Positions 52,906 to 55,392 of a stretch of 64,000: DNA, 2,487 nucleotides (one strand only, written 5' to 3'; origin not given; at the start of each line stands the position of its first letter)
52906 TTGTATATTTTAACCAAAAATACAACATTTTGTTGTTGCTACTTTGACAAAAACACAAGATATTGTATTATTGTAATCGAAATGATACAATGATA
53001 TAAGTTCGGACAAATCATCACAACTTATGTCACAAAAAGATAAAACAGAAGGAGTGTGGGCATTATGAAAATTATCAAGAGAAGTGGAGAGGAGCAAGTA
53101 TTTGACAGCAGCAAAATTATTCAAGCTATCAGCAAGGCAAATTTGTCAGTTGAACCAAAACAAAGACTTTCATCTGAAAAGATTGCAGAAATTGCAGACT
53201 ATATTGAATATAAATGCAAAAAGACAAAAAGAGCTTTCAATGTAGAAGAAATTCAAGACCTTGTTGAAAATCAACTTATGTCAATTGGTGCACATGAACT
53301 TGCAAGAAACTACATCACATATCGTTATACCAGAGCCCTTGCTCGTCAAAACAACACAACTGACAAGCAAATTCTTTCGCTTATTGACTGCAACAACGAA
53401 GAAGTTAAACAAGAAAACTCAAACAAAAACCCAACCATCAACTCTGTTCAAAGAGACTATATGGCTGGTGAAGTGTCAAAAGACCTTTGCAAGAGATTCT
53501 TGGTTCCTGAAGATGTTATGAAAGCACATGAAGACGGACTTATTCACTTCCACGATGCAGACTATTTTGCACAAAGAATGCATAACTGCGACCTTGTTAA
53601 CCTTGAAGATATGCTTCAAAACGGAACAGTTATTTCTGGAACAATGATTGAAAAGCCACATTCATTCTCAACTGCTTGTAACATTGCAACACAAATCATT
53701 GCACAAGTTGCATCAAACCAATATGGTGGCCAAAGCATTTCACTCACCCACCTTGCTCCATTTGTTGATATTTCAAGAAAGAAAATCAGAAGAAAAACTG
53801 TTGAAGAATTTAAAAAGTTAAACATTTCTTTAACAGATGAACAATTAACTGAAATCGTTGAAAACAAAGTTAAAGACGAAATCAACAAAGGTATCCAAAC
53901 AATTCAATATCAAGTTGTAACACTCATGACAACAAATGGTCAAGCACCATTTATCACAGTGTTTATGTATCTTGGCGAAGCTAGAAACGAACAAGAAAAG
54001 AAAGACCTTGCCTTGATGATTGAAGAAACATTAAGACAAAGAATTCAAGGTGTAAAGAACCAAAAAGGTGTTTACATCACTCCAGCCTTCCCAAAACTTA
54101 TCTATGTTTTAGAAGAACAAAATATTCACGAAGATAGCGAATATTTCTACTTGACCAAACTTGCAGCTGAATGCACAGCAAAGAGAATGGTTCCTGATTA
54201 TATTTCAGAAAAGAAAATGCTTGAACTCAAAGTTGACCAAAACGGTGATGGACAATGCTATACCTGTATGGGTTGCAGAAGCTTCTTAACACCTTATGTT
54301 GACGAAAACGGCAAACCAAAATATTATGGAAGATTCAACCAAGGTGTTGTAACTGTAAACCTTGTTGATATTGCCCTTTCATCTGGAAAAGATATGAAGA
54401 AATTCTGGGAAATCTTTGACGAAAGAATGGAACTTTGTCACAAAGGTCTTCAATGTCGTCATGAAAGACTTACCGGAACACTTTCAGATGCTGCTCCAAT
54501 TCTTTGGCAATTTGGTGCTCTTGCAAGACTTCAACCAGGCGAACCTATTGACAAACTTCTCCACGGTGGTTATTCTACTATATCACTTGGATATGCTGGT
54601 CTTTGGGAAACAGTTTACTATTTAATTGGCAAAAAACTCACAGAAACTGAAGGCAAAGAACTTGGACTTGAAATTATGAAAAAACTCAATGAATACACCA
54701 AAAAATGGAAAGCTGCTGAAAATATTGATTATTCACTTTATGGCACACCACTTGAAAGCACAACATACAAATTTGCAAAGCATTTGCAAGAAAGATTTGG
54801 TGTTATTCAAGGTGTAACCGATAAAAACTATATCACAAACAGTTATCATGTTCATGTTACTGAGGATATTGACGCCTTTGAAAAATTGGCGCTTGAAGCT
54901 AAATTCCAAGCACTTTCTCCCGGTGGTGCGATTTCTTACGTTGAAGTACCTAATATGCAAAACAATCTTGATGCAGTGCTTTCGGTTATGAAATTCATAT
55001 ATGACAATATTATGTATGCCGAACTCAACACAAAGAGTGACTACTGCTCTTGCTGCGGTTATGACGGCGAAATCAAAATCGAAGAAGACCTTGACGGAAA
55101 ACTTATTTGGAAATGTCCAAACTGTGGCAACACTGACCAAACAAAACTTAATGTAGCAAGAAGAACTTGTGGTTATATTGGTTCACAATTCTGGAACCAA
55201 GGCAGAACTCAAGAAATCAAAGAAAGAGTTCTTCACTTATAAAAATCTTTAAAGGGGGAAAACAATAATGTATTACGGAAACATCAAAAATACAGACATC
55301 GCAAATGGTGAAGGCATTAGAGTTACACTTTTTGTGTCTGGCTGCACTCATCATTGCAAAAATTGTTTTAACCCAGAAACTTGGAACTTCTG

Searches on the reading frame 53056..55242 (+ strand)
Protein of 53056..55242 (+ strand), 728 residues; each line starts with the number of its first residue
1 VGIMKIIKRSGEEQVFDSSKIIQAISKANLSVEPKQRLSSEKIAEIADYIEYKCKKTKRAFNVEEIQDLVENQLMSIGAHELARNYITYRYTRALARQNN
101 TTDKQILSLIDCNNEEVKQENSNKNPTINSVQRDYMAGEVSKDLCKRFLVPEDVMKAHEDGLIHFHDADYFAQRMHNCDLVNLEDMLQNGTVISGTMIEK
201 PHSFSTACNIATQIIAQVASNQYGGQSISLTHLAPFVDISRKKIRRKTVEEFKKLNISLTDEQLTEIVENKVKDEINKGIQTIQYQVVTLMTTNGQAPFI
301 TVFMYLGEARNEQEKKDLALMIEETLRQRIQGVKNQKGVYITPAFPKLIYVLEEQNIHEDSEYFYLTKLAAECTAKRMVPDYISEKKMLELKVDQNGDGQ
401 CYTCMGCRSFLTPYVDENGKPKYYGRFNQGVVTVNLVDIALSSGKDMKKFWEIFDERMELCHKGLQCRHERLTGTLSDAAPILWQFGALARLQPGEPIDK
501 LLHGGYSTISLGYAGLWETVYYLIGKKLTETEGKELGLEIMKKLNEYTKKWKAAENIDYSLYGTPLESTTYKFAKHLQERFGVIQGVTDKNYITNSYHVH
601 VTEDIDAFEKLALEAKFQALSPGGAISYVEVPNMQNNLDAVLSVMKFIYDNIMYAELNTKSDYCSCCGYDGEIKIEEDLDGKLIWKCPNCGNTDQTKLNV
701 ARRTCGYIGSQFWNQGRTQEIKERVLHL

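Call 68: list_cluster_members(proteins=[window:53056-55242:+, window:49602-52541:-, L095:5115-5633:+, L094:5708-6691:+, P0208, P0203, P0003, P0017])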
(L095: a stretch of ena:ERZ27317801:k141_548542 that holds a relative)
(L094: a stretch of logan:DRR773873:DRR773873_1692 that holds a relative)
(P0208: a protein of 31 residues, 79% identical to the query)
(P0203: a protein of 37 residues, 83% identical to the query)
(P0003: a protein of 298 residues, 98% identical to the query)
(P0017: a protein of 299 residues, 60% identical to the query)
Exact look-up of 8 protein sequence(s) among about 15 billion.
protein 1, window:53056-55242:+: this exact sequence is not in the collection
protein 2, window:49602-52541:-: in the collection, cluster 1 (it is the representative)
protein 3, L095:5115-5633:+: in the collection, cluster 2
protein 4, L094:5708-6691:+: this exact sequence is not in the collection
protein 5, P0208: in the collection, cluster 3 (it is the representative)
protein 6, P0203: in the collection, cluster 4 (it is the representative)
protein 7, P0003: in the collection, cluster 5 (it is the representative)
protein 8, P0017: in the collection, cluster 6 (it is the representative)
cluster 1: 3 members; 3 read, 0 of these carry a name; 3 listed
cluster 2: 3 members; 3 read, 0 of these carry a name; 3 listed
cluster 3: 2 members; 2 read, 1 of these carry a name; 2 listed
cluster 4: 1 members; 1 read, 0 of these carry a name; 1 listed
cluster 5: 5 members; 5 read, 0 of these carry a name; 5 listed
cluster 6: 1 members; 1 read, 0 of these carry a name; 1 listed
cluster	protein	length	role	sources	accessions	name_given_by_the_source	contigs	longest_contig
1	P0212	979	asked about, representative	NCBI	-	-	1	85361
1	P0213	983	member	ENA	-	-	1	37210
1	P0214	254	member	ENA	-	-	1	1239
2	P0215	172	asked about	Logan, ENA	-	-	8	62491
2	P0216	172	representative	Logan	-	-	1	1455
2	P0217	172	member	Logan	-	-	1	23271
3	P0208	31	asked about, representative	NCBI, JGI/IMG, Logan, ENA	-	hypothetical protein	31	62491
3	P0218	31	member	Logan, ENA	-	-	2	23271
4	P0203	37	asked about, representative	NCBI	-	-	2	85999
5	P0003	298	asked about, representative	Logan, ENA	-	-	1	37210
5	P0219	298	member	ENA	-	-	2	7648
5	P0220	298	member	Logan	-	-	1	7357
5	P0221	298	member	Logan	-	-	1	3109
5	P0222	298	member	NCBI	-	-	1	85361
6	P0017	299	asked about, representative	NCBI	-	-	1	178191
